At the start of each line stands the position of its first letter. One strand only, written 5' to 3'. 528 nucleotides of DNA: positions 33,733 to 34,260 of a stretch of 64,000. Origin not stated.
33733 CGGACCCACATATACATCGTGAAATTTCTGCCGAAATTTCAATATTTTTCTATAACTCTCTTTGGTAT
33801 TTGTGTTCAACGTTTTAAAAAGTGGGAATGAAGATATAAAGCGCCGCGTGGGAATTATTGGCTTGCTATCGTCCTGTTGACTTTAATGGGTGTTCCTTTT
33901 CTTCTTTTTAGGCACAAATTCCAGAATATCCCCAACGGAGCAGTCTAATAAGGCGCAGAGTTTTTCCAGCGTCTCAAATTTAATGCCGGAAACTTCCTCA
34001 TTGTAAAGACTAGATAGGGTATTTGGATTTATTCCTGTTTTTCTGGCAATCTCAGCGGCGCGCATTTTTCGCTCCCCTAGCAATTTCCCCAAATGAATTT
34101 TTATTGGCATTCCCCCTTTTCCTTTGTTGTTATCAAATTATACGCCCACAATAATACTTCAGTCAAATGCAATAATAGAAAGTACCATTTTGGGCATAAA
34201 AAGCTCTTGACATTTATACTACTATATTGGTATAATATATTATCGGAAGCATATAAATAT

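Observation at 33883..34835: Divergent XRE regulator and DprA/SLOG-like gene with a consensus promoter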

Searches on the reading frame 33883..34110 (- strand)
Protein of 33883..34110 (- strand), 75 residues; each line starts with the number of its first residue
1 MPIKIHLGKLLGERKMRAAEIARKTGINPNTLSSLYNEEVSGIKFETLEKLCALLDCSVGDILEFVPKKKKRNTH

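Call 3: search_protein_families(library=pfam, proteins=[window:33883-34110:-], max_evalue=0.1)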
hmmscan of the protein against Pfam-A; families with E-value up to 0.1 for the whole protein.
window:33883-34110:- (75 aa): 10 families
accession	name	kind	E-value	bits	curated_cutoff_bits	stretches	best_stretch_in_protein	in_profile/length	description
PF13443.12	HTH_26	-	4.1e-22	78.6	22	1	6-68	1-63/63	Cro/C1-type HTH DNA-binding domain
PF01381.28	HTH_3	-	9.6e-07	29.2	23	1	10-61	4-54/55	Helix-turn-helix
PF12844.13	HTH_19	-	0.00013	22.2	30.2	1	9-56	6-52/64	Helix-turn-helix domain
PF13744.12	HTH_37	-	0.0046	17.2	27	1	10-59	26-75/80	Helix-turn-helix domain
PF13560.12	HTH_31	-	0.0069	17.1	27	1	13-59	12-58/64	Helix-turn-helix domain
PF13384.12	HTH_23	-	0.018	15.3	24.6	0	11-35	14-37/50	Homeodomain-like domain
PF09339.16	HTH_IclR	-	0.056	13.7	22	0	13-35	16-38/52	IclR helix-turn-helix domain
PF04218.19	CENP-B_N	-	0.059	13.5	21.2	0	4-38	12-45/53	CENP-B N-terminal DNA-binding domain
PF01527.26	HTH_Tnp_1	-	0.095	13.4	24.1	0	13-33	21-41/75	Transposase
PF01022.26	HTH_5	-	0.095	13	22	0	9-33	9-33/47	Bacterial regulatory protein, arsR family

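Call 4: search_protein_families(library=padloc, proteins=[window:33883-34110:-], max_evalue=0.1)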
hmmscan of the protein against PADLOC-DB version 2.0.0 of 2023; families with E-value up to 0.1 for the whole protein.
window:33883-34110:- (75 aa): 2 families
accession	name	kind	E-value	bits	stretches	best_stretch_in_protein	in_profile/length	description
PDLC04133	mad1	-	0.00079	17.7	1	13-38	3-28/60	mads_1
PDLC02926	HTH_VI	-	0.0018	16.5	1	14-65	13-63/92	-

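Call 5: search_protein_families(library=ncbifam, proteins=[window:33883-34110:-], max_evalue=0.1)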
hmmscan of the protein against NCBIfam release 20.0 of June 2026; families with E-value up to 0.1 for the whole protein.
window:33883-34110:- (75 aa): 6 families
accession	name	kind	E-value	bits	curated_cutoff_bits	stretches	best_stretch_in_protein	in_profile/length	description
NF000090.1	trans_reg_VanU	equivalog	2.5e-06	27.6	150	1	7-69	8-68/75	glycopeptide resistance transcriptional regulator VanU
TIGR02612.1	mob_myst_A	hypoth_equivalog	0.0014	18.5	122.6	1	16-70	39-92/150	mobile mystery protein A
NF041575.1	antitoxPezA_Strep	equivalog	0.014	15.3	290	1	13-63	12-61/158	type II toxin-antitoxin system antitoxin PezA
NF038310.1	lysogeny_AimR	equivalog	0.034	13.2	70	1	11-56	5-49/365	AimR family lysis-lysogeny pheromone receptor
NF007271.0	PRK09726.1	equivalog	0.051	13.6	79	1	15-70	25-81/88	type II toxin-antitoxin system antitoxin HipB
NF010465.0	PRK13890.1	equivalog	0.077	13.1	96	1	9-64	12-66/121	conjugal transfer protein TrbA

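Call 16: search_protein_families(library=phrogs, proteins=[window:33883-34110:-], max_evalue=0.01)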
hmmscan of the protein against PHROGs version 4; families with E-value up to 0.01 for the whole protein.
window:33883-34110:- (75 aa): 11 families
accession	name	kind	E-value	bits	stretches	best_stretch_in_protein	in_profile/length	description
phrog_38620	-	transcription regulation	1.5e-10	42.2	1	3-64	2-63/174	transcriptional regulator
phrog_24334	-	unknown function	8e-08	33.5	1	16-64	16-64/190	-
phrog_8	-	transcription regulation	2e-07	31.8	1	10-59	84-132/346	transcriptional regulator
phrog_1373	-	transcription regulation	4.2e-05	24.6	1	12-58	73-118/166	transcriptional regulator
phrog_4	-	transcription regulation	4.4e-05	23.6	1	9-64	143-193/400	transcriptional repressor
phrog_2967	-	transcription regulation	0.00033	21.3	1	5-70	13-77/225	transcriptional regulator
phrog_9425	-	transcription regulation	0.0011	19.7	1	9-52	14-57/72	transcriptional repressor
phrog_4583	-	transcription regulation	0.0028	18.6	1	10-70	18-77/81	transcriptional repressor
phrog_725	-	transcription regulation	0.0039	18.1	1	17-57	27-60/101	CII-like regulator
phrog_2439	-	transcription regulation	0.0045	16.9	1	10-59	15-63/367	transcriptional regulator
phrog_2339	-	DNA, RNA and nucleotide metabolism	0.0046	17.9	1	4-59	27-82/98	HTH DNA binding protein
